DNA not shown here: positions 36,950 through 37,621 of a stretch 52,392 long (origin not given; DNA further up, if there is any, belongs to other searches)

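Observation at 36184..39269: Split T4-Pnk (separate kinase and HAD phosphatase genes) flanking a compact 2H phosphoesterase: RNA end-healing or signal-nucleotide degrading module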

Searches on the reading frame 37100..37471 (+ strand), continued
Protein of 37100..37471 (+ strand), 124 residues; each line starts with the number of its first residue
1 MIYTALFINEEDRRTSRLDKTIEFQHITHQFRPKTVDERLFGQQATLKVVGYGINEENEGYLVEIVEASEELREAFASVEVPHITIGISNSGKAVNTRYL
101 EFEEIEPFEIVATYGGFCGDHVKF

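Call 48: search_protein_families(library=pfam, max_evalue=0.001, proteins=[P0153, P0142, P0152, P0172, P0201, P0220, P0241, P0159, P0212, P0222])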
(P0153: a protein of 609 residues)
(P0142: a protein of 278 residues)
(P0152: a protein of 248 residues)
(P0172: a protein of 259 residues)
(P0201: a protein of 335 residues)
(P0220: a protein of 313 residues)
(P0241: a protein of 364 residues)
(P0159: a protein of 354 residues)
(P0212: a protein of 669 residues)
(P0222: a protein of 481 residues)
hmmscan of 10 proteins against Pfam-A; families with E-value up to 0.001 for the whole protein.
P0153 (609 aa): 0 families

P0142 (278 aa): 0 families

P0152 (248 aa): 0 families

P0172 (259 aa): 2 families
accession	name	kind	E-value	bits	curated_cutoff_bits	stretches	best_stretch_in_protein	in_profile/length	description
PF13671.12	AAA_33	-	1.2e-09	39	27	1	6-81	64-143/143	AAA domain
PF08433.16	KTI12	-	4.8e-06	26.7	22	1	12-84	71-143/271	Chromatin associated protein KTI12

P0201 (335 aa): 0 families

P0220 (313 aa): 7 families
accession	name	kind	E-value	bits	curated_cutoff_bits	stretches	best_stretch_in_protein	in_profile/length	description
PF13671.12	AAA_33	-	1.7e-22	80.7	27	1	4-138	1-143/143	AAA domain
PF08433.16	KTI12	-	3.1e-12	47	22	1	4-145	3-147/271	Chromatin associated protein KTI12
PF13207.12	AAA_17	-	2.3e-06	28.4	27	1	8-46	1-39/136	AAA domain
PF13238.12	AAA_18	-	5.8e-05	24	29.4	1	5-42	1-37/128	AAA domain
PF06414.18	Zeta_toxin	-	0.0001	22.2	22.3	1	4-108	18-134/199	Zeta toxin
PF01591.24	6PF2K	-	0.00016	21.5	27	0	4-107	15-136/223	6-phosphofructo-2-kinase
PF13401.12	AAA_22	-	0.00018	22.3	27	1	3-61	6-61/130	AAA domain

P0241 (364 aa): 0 families

P0159 (354 aa): 0 families

P0212 (669 aa): 0 families

P0222 (481 aa): 2 families
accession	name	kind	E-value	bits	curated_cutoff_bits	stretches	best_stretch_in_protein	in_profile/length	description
PF13671.12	AAA_33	-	7.4e-17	62.4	27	1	315-449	3-138/143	AAA domain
PF06414.18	Zeta_toxin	-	9.3e-06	25.6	22.3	1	310-465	15-179/199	Zeta toxin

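Call 49: search_protein_families(library=pfam, max_evalue=0.001, proteins=[P0231, P0249, P0284, P0188, P0189, P0280, P0163, P0273, P0281, P0147])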
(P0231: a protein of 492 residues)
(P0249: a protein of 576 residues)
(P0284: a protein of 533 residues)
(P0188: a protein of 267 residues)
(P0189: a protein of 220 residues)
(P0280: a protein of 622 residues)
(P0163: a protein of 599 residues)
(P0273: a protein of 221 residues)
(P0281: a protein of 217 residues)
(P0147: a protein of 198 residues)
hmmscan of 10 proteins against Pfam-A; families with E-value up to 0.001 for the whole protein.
P0231 (492 aa): 0 families

P0249 (576 aa): 0 families

P0284 (533 aa): 0 families

P0188 (267 aa): 0 families

P0189 (220 aa): 1 family
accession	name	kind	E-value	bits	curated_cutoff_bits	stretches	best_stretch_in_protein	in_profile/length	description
PF25189.1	Tad8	-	3e-19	69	27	1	158-218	10-72/76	Type II Thoeris inhibitor Tad8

P0280 (622 aa): 0 families

P0163 (599 aa): 0 families

P0273 (221 aa): 0 families

P0281 (217 aa): 0 families

P0147 (198 aa): 0 families

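Call 64: find_related_loci(query=A1, collection=viral_contigs, flank=10000)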
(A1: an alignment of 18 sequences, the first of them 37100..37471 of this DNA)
Query A1 (124 aa) in viral_contigs; peptide patterns used: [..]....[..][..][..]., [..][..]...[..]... (x = any residue, [..] = any of these).
85 stretches matched a pattern; 7 encode a relative of the query (tblastn E <= 1e-3); 7 distinct loci.
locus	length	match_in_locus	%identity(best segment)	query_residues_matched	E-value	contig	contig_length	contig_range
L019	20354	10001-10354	43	1-119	4e-29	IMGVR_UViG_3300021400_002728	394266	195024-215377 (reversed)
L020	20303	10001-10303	49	1-102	4e-28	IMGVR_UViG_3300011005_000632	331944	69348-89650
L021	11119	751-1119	44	1-124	6e-27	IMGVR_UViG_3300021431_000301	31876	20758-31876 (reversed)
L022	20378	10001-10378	40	1-122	2e-21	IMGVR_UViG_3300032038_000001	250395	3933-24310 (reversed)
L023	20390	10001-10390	36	2-117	2e-20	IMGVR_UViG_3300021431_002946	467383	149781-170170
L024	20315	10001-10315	34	1-102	1e-16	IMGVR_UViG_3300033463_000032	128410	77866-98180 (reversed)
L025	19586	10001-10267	30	26-119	2e-7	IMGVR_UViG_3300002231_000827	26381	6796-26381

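Call 76: find_related_loci(query=A1, collection=genome_contigs, flank=6000)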
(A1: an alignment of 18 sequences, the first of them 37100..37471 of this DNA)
Query A1 (124 aa) in genome_contigs; peptide patterns used: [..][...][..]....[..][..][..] (x = any residue, [..] = any of these).
25 stretches matched a pattern; 14 encode a relative of the query (tblastn E <= 1e-3); 14 distinct loci.
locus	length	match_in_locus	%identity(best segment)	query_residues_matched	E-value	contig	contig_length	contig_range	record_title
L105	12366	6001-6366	48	3-117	2e-33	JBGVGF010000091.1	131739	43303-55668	MAG: Faecalimonas sp. isolate fecal_MAG_373 fecal_MAG_373_contig_0093, whole genome shotgun sequence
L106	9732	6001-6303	47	17-117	4e-29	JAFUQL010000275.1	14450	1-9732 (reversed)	MAG: Oscillospiraceae bacterium isolate RGIG4732 Roe_deer_Rectum.Co__c2013532, whole genome shotgun sequence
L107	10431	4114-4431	44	15-120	3e-27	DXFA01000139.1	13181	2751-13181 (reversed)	MAG TPA_asm: Candidatus Mediterraneibacter caccavium isolate ChiSjej5B23-15282 ChiSjej5B23M5__C130250_L13181_SAMN0800995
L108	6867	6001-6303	42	16-116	2e-24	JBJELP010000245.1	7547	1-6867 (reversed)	MAG: Lachnospiraceae bacterium isolate LOHA11_bin.017 NODE_5445_length_7547_cov_6.081954, whole genome shotgun sequence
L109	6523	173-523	35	6-123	3e-22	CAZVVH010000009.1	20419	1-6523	MAG TPA_asm: uncultured Oscillospiraceae bacterium isolate SRP222994_co1_165 genome assembly, contig: NODE_5383_length_2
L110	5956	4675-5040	34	3-117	4e-21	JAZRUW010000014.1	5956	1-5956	MAG: Clostridia bacterium isolate T1900045336_YK20190025.MAGScoT_cleanbin_000015 SGB_6602_k141_1386712, whole genome sho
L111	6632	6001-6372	35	1-115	2e-20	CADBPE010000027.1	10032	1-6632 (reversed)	MAG: uncultured Ruminococcus sp. isolate RUG14171 genome assembly, contig: RUG14171_asm_27, whole genome shotgun sequenc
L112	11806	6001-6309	37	18-120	6e-19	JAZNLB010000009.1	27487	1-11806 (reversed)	MAG: Clostridia bacterium isolate T1900044672_TS20190138.MAGScoT_cleanbin_000002 SGB_1595_k141_3390311, whole genome sho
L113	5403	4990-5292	39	16-115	4e-18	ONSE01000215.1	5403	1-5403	uncultured Clostridiales bacterium isolate RUG581 genome assembly, contig: k87_35466153, whole genome shotgun sequence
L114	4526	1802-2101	37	18-117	4e-18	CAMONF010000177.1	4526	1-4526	MAG: uncultured Clostridia bacterium isolate SRR873609_bin.30_metaWRAP_v1.3_MAG genome assembly, contig: ERZ1756109_2580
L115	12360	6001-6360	36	2-115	6e-18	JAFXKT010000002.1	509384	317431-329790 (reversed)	Candidatus Saccharibacteria bacterium isolate RGIG6504 Sheep_Rectum.Co__c620513, whole genome shotgun sequence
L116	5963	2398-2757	36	2-115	7e-17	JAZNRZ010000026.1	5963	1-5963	MAG: Candidatus Nanosyncoccaceae bacterium isolate T1900044811_TS20190277.MAGScoT_cleanbin_000059 SGB_2789_k141_1730125,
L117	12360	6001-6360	36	2-115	9e-17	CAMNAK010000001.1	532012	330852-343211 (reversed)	MAG: uncultured Candidatus Saccharibacteria bacterium isolate SRR873598_bin.145_metaWRAP_v1.3_MAG genome assembly, conti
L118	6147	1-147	55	72-120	1e-13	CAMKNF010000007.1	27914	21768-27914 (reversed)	MAG: uncultured Ruminococcus sp. isolate SRR14812341_bin.24_metaWRAP_v1.3_MAG genome assembly, contig: ERZ12298781.188,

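Call 78: search_protein_families(library=padloc, max_evalue=0.1, proteins=[P0153, L011:7771-9081:+, P0212, P0159, P0249, P0231])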
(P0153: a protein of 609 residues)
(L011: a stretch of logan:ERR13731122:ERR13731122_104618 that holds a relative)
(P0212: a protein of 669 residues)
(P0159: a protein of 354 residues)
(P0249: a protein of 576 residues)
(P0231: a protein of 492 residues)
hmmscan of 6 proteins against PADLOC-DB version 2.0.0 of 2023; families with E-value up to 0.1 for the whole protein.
P0153 (609 aa): 2 families
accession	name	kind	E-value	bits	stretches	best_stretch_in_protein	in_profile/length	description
PDLC01043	CorA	-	1.3e-12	45.2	1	226-394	240-405/457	CorA-like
PDLC01174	CorA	-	2.2e-10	38.1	1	240-445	262-444/446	CorA-like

L011:7771-9081:+ (437 aa): 2 families
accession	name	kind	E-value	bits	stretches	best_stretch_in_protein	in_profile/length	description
PDLC01043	CorA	-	3.1e-14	50.5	1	224-390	241-404/457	CorA-like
PDLC01174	CorA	-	2.3e-13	47.9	1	236-430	261-438/446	CorA-like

P0212 (669 aa): 3 families
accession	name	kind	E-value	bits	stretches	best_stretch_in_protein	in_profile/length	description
PDLC01043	CorA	-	1.3e-11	41.9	1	235-606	90-409/457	CorA-like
PDLC01174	CorA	-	8.3e-05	19.7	1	189-577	41-384/446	CorA-like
PDLC00217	KwaA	-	0.025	12.2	1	467-498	12-43/193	Unknown function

P0159 (354 aa): 0 families

P0249 (576 aa): 2 families
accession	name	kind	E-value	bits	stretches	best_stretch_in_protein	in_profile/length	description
PDLC01043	CorA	-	1.3e-13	48.4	2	382-564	269-448/457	CorA-like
PDLC01174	CorA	-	5.9e-11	39.9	2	384-565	276-439/446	CorA-like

P0231 (492 aa): 0 families

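Call 88: search_protein_families(library=pfam, alignment_id=A3, max_evalue=0.00001)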
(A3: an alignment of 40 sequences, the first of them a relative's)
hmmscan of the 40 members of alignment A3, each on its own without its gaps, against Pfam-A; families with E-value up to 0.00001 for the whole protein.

A. member 1, L105:176-2368:- (731 aa): 0 families

B. families by the number of members that match (of 40 scanned): 59 families (the first 25 are shown)
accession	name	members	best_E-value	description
PF00155.27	Aminotran_1_2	3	3.8e-28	Aminotransferase class I and II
PF03600.22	CitMHS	2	6e-67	Citrate transporter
PF01276.26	OKR_DC_1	2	2.3e-52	Orn/Lys/Arg decarboxylase, major domain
PF04055.27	Radical_SAM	2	1.2e-14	Radical SAM superfamily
PF00162.24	PGK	1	1.7e-163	Phosphoglycerate kinase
PF01134.28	GIDA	1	9.5e-155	Glucose inhibited division protein A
PF00121.24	TIM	1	2.3e-94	Triosephosphate isomerase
PF06415.18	iPGM_N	1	9.1e-94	BPG-independent PGAM N-terminus (iPGM_N)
PF01676.23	Metalloenzyme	1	1.4e-85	Metalloenzyme superfamily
PF03668.21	RapZ-like_N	1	2.2e-51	RapZ-like N-terminal domain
PF01595.25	CNNM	1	9.6e-50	Cyclin M transmembrane N-terminal domain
PF22740.1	PapZ_C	1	2.2e-48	RapZ C-terminal domain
PF01520.23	Amidase_3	1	2e-46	N-acetylmuramoyl-L-alanine amidase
PF13245.12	AAA_19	1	2.5e-41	AAA domain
PF02096.25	60KD_IMP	1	1.8e-40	60Kd inner membrane protein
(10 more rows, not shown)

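Call 96: find_encoding_contigs(protein=P0220, flank=8000, max_places=3)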
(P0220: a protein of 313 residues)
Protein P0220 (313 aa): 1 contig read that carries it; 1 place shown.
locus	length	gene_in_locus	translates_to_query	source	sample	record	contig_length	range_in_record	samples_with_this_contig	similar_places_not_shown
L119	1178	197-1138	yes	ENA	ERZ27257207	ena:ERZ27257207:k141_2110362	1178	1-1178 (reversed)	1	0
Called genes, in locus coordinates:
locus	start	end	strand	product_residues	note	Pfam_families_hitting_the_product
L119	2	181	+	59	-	?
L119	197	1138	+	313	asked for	PF08433:KTI12, PF13207:AAA_17 (weak), PF13671:AAA_33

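Call 97: find_encoding_contigs(protein=P0189, flank=8000, max_places=3)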
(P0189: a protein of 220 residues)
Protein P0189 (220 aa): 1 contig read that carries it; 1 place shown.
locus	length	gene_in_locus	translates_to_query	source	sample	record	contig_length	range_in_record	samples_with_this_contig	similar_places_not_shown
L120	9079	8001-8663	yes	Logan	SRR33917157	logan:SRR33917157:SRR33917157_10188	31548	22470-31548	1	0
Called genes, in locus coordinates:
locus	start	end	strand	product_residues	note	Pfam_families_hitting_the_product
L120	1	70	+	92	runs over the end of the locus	-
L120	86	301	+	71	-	-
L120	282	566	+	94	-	-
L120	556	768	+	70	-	-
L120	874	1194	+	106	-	-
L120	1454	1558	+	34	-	-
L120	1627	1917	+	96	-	-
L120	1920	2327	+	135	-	-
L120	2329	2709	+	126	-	-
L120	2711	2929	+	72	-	-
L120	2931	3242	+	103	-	-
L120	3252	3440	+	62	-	-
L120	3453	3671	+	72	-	PF12844:HTH_19 (weak), PF13443:HTH_26 (weak), PF13560:HTH_31 (weak), PF01381:HTH_3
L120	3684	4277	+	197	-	-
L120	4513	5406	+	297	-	PF04055:Radical_SAM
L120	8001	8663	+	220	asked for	PF25189:Tad8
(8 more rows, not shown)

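Call 104: search_solved_structures(query=L011:7771-9081:+, max_evalue=1, show_alignments=1)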
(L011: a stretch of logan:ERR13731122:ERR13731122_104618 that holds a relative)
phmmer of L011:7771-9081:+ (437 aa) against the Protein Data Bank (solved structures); distinct sequences matched with E-value up to 1: 1.
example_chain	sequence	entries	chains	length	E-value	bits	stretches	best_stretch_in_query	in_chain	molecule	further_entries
2wgl_A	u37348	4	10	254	0.23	13.3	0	205-364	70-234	UREASE ACCESSORY PROTEIN UREF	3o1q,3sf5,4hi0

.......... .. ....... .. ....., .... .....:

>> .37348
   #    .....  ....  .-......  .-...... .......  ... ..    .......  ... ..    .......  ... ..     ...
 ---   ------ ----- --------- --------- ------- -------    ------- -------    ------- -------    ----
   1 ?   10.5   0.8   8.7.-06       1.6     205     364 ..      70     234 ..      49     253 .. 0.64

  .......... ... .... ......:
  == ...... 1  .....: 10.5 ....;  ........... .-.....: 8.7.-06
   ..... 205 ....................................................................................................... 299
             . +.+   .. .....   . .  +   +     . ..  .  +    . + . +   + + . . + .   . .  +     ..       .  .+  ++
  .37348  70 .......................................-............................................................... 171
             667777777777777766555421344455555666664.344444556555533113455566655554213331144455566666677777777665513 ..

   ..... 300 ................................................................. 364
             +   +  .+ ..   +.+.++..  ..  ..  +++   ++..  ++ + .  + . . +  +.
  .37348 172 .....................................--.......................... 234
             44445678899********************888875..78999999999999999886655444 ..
